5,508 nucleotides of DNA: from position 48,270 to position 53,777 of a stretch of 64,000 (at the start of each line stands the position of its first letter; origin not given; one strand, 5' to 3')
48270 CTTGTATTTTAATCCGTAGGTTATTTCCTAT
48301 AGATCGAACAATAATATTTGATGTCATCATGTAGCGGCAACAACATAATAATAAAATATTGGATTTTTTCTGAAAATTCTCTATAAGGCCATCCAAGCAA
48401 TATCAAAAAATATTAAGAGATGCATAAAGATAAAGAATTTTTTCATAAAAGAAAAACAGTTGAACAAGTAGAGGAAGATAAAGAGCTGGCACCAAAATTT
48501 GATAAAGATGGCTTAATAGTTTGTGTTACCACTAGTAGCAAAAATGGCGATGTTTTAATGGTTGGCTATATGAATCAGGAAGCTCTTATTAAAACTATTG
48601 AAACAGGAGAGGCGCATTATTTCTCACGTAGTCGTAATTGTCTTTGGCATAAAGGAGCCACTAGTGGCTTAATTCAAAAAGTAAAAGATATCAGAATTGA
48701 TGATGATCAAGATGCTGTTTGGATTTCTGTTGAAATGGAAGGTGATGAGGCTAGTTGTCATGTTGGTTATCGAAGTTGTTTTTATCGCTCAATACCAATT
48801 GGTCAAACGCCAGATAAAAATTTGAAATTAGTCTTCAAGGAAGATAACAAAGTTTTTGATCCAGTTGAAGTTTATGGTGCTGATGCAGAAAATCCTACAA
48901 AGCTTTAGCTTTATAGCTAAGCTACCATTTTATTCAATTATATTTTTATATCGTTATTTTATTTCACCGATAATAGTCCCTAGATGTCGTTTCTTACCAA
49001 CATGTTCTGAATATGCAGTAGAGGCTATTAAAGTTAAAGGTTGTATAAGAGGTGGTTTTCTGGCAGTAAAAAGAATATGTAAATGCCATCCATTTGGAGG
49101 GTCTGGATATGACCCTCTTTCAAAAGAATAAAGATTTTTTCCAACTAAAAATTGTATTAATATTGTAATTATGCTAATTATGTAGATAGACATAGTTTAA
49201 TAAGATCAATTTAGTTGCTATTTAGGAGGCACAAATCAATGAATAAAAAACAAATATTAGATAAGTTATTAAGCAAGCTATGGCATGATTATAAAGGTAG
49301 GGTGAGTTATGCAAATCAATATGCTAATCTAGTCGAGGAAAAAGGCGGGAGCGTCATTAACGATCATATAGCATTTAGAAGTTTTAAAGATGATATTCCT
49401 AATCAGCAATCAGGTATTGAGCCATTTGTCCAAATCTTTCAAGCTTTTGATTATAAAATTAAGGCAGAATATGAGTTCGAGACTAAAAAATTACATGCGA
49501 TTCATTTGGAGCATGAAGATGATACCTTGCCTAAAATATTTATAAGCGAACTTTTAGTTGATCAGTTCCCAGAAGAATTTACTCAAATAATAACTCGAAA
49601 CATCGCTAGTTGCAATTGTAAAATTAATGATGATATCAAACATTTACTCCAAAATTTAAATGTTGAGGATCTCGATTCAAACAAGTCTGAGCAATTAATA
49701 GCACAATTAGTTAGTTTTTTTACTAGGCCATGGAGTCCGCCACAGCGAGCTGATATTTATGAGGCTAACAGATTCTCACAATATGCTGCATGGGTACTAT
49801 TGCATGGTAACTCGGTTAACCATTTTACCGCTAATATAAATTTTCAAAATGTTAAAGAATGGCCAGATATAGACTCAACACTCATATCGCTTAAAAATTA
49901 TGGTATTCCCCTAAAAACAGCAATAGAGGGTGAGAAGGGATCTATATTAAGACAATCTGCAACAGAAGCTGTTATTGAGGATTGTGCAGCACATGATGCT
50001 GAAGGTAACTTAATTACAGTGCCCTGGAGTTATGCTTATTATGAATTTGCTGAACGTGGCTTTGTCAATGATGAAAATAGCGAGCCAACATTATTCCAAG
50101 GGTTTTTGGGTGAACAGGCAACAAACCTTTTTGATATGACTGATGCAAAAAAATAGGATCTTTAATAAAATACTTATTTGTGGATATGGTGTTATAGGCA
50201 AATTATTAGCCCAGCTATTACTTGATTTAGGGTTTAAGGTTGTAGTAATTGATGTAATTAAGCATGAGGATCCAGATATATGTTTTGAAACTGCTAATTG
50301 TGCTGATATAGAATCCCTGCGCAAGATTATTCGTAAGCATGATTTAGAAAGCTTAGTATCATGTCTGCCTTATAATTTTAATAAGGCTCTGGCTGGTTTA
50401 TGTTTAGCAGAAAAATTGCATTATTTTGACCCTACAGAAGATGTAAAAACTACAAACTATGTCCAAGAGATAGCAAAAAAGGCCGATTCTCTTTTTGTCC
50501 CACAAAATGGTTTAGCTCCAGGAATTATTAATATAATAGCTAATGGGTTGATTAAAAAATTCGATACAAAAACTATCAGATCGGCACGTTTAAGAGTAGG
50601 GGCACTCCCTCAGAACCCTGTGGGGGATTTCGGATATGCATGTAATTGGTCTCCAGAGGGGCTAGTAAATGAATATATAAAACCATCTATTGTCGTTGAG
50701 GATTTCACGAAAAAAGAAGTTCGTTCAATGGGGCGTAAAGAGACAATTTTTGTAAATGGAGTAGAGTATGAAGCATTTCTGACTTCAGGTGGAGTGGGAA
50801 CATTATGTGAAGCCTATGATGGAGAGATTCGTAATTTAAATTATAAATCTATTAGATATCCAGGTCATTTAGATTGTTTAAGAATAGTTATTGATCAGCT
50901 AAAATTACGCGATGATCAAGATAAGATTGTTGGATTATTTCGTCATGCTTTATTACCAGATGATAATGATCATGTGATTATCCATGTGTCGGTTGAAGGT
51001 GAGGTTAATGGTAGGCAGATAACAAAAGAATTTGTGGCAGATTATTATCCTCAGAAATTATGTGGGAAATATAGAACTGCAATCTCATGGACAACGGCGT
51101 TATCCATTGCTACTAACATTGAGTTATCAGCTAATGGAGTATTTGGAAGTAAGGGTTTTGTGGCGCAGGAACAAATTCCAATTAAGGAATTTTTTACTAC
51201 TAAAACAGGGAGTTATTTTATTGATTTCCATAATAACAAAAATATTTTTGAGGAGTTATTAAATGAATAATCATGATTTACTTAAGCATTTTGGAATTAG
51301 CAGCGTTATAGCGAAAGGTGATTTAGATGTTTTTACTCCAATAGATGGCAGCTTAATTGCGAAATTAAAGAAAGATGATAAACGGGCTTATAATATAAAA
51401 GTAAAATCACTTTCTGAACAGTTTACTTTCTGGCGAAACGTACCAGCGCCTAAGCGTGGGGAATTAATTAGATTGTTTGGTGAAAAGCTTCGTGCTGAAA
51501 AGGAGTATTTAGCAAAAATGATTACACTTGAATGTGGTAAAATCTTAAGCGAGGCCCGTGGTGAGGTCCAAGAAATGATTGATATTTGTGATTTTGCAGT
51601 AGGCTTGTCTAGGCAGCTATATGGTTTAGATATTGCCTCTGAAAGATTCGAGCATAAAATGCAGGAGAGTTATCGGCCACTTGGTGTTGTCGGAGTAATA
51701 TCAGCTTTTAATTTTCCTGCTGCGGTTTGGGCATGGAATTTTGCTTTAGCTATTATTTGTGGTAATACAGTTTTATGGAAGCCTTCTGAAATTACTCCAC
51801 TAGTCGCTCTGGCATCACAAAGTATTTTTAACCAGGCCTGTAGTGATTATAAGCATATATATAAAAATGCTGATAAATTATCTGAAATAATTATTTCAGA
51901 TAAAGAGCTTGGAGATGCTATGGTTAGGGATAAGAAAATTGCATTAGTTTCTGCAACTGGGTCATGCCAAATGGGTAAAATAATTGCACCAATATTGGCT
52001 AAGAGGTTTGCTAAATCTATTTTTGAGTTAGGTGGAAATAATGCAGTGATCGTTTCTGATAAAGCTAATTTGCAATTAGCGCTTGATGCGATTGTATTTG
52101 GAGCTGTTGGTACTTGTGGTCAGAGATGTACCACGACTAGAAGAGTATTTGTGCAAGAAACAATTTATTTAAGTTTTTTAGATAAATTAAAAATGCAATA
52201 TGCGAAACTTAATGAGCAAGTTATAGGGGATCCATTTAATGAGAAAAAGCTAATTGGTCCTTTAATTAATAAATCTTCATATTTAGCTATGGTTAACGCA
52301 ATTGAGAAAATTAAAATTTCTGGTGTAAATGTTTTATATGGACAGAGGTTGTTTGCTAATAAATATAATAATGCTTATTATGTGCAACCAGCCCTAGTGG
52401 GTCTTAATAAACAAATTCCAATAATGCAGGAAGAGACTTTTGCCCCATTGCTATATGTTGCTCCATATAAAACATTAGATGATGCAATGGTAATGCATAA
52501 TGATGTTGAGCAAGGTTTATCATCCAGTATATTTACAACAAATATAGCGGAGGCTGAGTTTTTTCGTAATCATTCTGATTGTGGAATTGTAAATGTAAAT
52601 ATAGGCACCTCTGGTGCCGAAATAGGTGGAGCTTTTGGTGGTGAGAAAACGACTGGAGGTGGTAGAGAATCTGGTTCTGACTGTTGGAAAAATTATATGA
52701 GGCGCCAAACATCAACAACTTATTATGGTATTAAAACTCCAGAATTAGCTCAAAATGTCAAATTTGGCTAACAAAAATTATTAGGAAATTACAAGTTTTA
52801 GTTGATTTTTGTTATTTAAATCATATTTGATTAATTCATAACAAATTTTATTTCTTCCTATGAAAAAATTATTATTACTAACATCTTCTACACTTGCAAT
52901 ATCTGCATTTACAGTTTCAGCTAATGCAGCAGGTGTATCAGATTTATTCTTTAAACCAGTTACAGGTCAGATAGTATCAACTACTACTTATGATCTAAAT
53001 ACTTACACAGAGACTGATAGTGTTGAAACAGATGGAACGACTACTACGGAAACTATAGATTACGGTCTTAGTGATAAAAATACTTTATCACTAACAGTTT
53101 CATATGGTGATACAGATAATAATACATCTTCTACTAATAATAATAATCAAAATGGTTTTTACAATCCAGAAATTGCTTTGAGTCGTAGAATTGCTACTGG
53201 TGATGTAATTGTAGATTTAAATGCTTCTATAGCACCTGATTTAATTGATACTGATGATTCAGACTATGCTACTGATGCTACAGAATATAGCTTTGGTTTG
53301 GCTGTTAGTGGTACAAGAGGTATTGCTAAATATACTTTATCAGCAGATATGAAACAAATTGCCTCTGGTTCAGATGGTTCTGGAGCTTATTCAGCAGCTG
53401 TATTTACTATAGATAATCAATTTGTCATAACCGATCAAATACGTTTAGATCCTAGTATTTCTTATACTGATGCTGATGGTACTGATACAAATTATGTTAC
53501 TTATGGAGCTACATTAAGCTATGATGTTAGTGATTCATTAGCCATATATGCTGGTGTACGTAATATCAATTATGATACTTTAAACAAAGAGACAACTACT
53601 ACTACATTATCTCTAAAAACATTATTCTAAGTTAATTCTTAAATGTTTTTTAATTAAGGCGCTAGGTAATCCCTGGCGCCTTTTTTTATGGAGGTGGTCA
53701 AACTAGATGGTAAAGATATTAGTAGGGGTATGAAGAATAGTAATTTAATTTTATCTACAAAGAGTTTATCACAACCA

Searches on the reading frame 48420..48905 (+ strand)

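Call 47: search_protein_families(library=pfam, proteins=[window:48420-48905:+], max_evalue=0.001)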
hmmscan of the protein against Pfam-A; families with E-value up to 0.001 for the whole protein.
window:48420-48905:+ (162 aa): 1 family
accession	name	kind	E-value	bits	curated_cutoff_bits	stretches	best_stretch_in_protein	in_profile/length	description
PF01502.23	PRA-CH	-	3.6e-32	110.5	27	1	47-122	1-74/74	Phosphoribosyl-AMP cyclohydrolase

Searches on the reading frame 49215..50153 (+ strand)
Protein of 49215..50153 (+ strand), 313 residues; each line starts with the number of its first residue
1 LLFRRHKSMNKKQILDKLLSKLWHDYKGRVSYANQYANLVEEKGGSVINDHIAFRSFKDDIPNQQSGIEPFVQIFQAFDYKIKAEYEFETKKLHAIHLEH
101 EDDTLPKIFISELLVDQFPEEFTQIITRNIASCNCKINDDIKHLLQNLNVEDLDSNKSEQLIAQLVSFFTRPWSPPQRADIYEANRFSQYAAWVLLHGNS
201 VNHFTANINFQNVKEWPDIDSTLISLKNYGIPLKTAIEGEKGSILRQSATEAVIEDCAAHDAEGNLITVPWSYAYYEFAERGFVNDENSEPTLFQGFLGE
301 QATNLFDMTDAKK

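Call 47: search_protein_families(library=pfam, proteins=[window:49215-50153:+], max_evalue=0.001)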
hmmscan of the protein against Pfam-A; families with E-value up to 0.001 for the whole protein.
window:49215-50153:+ (313 aa): 1 family
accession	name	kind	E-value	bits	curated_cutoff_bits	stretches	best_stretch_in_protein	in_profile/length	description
PF07063.19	HGLS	-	5.3e-25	89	25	1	32-286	32-287/386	2-oxoadipate dioxygenase/decarboxylase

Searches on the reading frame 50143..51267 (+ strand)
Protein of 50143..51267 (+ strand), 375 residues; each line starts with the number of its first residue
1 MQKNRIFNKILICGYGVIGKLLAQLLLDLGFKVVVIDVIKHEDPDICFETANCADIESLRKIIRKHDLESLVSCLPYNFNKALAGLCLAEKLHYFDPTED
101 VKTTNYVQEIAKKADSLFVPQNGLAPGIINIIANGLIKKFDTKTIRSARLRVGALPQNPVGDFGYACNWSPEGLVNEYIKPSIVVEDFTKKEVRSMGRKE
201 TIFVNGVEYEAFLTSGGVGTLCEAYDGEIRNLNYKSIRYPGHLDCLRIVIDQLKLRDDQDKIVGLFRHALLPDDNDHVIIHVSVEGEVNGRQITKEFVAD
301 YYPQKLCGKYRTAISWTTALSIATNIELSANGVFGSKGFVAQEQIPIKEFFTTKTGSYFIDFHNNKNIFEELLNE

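Call 47: search_protein_families(library=pfam, proteins=[window:50143-51267:+], max_evalue=0.001)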
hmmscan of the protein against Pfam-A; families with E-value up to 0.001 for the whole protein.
window:50143-51267:+ (375 aa): 3 families
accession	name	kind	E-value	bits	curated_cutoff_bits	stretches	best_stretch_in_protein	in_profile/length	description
PF16653.10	Sacchrp_dh_C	-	5.4e-20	73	31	1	123-346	1-248/265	Saccharopine dehydrogenase C-terminal domain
PF03435.24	Sacchrp_dh_NADP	-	2.2e-08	34.9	25.1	1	10-106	1-108/129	Saccharopine dehydrogenase NADP binding domain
PF02826.25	2-Hacid_dh_C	-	0.00069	19.5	25.1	0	9-68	38-94/178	D-isomer specific 2-hydroxyacid dehydrogenase, NAD binding domain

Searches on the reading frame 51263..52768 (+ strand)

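Call 14: search_protein_families(library=ncbifam, proteins=[window:51263-52768:+])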
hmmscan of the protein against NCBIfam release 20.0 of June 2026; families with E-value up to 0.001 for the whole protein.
window:51263-52768:+ (502 aa): 44 families (the best 25 are shown)
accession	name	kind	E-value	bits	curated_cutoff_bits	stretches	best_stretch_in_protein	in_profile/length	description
NF050084.1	pip_6_carb_DH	equivalog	7.8e-210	697.8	730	1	24-501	2-474/475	L-piperidine-6-carboxylate dehydrogenase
NF042993.1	AlphKGSA_gudD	equivalog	1e-81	275.1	770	1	31-474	32-468/481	alpha-ketoglutaric semialdehyde dehydrogenase GucD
NF052305.1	DioxValDhHalo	equivalog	1.2e-76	258.6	750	1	30-482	32-477/483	2,5-dioxovalerate dehydrogenase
NF009725.0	PRK13252.1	equivalog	6.7e-73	245.8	593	1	20-482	23-475/488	betaine-aldehyde dehydrogenase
TIGR02299.1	HpaE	equivalog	5.6e-70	236.3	638.35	1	19-482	16-472/488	5-carboxymethyl-2-hydroxymuconate semialdehyde dehydrogenase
TIGR01804.1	BADH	equivalog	1e-69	235.2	668.6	1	21-479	15-464/467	betaine-aldehyde dehydrogenase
NF007497.0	PRK10090.1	equivalog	8.1e-68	229.3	500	1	21-482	24-473/480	aldehyde dehydrogenase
TIGR01780.1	SSADH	subfamily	1.1e-67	228.9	646.35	1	23-479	1-445/448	succinate-semialdehyde dehydrogenase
NF040648.1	lactal_redase_Meth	equivalog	5.2e-67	226.9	650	1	15-469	7-445/463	lactaldehyde dehydrogenase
NF010000.0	PRK13473.1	subfamily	2.1e-65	221.2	615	1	21-479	19-465/475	aminobutyraldehyde dehydrogenase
NF006992.0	PRK09457.1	subfamily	2.4e-65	221.1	514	1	23-470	19-454/487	succinylglutamate-semialdehyde dehydrogenase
NF002852.0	PRK03137.1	subfamily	2.5e-65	221.2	648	1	30-484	62-510/514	L-glutamate gamma-semialdehyde dehydrogenase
NF006916.0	PRK09407.1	equivalog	2.5e-62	211.2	521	1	18-486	33-492/526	succinic semialdehyde dehydrogenase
NF040792.1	glyc_ald_dh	equivalog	9.2e-61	206.2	760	1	20-467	17-454/488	D-glyceraldehyde dehydrogenase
NF008869.0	PRK11904.1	equivalog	3.5e-60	203.9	747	1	21-487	565-1023/1042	bifunctional proline dehydrogenase/L-glutamate gamma-semialdehyde dehydrogenase PutA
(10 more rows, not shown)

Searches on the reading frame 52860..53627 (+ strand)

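Call 47: search_protein_families(library=pfam, proteins=[window:52860-53627:+], max_evalue=0.001)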
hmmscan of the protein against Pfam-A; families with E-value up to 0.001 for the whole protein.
window:52860-53627:+ (256 aa): 1 family
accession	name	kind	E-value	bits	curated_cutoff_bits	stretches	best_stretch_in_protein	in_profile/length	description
PF00593.30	TonB_dep_Rec_b-barrel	-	9.2e-05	22.9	27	1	36-233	31-237/436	TonB dependent receptor-like, beta-barrel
